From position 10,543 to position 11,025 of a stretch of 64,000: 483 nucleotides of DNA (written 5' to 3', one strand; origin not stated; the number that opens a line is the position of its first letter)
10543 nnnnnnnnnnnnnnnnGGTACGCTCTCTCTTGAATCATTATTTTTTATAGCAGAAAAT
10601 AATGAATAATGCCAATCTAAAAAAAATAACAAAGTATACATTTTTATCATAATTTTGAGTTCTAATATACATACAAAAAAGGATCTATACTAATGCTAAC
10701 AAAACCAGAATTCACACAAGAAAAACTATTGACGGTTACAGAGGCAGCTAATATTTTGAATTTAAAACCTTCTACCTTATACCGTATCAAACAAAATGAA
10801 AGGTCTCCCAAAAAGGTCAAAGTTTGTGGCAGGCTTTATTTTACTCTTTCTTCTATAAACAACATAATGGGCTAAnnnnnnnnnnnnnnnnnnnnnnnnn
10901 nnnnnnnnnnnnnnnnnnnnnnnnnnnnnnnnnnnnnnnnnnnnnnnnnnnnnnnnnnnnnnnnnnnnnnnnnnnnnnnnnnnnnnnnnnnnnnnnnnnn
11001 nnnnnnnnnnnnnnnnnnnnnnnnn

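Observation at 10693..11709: HUH Rep/MobT-like protein with convergently overlapping AlpA-like gene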

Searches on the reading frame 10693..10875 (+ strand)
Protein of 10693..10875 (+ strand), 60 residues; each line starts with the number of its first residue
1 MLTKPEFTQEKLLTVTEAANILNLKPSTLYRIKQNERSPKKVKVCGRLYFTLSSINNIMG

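Call 3: search_protein_families(library=pfam, proteins=[window:10693-10875:+], max_evalue=1)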
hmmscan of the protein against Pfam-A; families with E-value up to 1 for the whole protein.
window:10693-10875:+ (60 aa): 8 families
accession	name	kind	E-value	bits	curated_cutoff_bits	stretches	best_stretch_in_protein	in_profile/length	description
PF12728.13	HTH_17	-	1.8e-06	28.5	27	1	12-56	1-44/51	Helix-turn-helix domain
PF13518.12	HTH_28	-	0.0056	17.2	25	1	14-37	14-37/52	Helix-turn-helix domain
PF02954.25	HTH_8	-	0.016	15.4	22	1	15-31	21-37/42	Bacterial regulatory protein, Fis family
PF01381.28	HTH_3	-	0.018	15.5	23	1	10-40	7-37/55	Helix-turn-helix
PF05930.18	Phage_AlpA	-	0.027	14.8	21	1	12-48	3-39/51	Prophage CP4-57 regulatory protein (AlpA)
PF13551.12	HTH_29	-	0.029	14.9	28.1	1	10-33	10-33/64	Winged helix-turn helix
PF20432.4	Xre-like-HTH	-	0.052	14.3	25.8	1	13-37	24-47/63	Antitoxin Xre-like helix-turn-helix domain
PF13384.12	HTH_23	-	0.12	12.7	24.6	1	12-35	17-40/50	Homeodomain-like domain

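Call 4: search_protein_families(library=ncbifam, proteins=[window:10693-10875:+], max_evalue=1)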
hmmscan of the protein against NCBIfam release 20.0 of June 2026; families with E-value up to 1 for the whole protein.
window:10693-10875:+ (60 aa): 4 families
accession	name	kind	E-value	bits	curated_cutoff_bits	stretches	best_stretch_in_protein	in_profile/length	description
TIGR01764.1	excise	domain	0.00032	21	28.8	1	12-39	1-28/49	excisionase family DNA-binding protein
NF047737.1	antiphage_MADS1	equivalog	0.0073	16.5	80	1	10-56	1-46/49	methylation-associated defense system helix-turn-helix domain-containing protein MAD1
NF010443.0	PRK13869.1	subfamily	0.013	14.3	446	1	13-58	49-95/405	plasmid-partitioning protein RepA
TIGR03453.1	partition_RepA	equivalog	0.043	12.7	348.45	1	11-58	32-80/387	plasmid partitioning protein RepA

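Call 7: search_protein_families(library=phrogs, proteins=[window:10693-10875:+], max_evalue=1)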
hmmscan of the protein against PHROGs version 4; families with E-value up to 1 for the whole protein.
window:10693-10875:+ (60 aa): 13 families
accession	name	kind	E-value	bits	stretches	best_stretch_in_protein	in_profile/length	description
phrog_66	-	integration and excision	7.7e-06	26.8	1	5-59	86-140/412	excisionase and transcriptional regulator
phrog_25262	-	unknown function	0.00016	22.6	1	8-59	30-81/106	-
phrog_9834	-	integration and excision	0.0024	19.1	1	8-58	23-73/86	excisionase and transcriptional regulator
phrog_8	-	transcription regulation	0.0065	17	1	10-40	87-117/346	transcriptional regulator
phrog_2655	-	integration and excision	0.0082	16.8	1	7-53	109-158/181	excisionase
phrog_597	-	DNA, RNA and nucleotide metabolism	0.0088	17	1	4-47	104-148/200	DNA binding protein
phrog_10045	-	DNA, RNA and nucleotide metabolism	0.041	14.7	1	10-45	18-53/74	HTH DNA binding protein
phrog_2790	-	integration and excision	0.043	14.8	1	7-54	23-71/100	excisionase and transcriptional regulator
phrog_125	-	DNA, RNA and nucleotide metabolism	0.05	14.1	1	12-43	179-210/254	DNA invertase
phrog_2907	-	integration and excision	0.15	13.5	1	9-31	3-25/117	excisionase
phrog_6499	-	transcription regulation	0.15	12.4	1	6-44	19-57/157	transcriptional regulator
phrog_668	-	DNA, RNA and nucleotide metabolism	0.2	12.3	1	9-51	60-102/181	HTH DNA binding protein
phrog_2474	-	transcription regulation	0.26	12.2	1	10-52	46-89/118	MerR-like transcriptional regulator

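Call 71: find_homologous_proteins(query=window:10693-10875:+, max_evalue=0.001)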
Query window:10693-10875:+ (60 aa): 2 proteins with E <= 0.001 among 2 candidates.
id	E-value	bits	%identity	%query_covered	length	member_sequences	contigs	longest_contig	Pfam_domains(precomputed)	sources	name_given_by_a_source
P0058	1.2e-30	121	98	100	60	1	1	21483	PF12728.14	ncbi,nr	ncbi:MAG: helix-turn-helix domain-containing protein [Alphaproteobacteria bacterium]|nr:helix-turn-h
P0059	7.0e-24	99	85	100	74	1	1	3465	PF12728.14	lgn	-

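Call 72: search_protein_families(library=padloc, proteins=[window:10693-10875:+], max_evalue=0.001)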
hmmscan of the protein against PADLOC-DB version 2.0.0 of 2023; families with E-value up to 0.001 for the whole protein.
window:10693-10875:+ (60 aa): 0 families
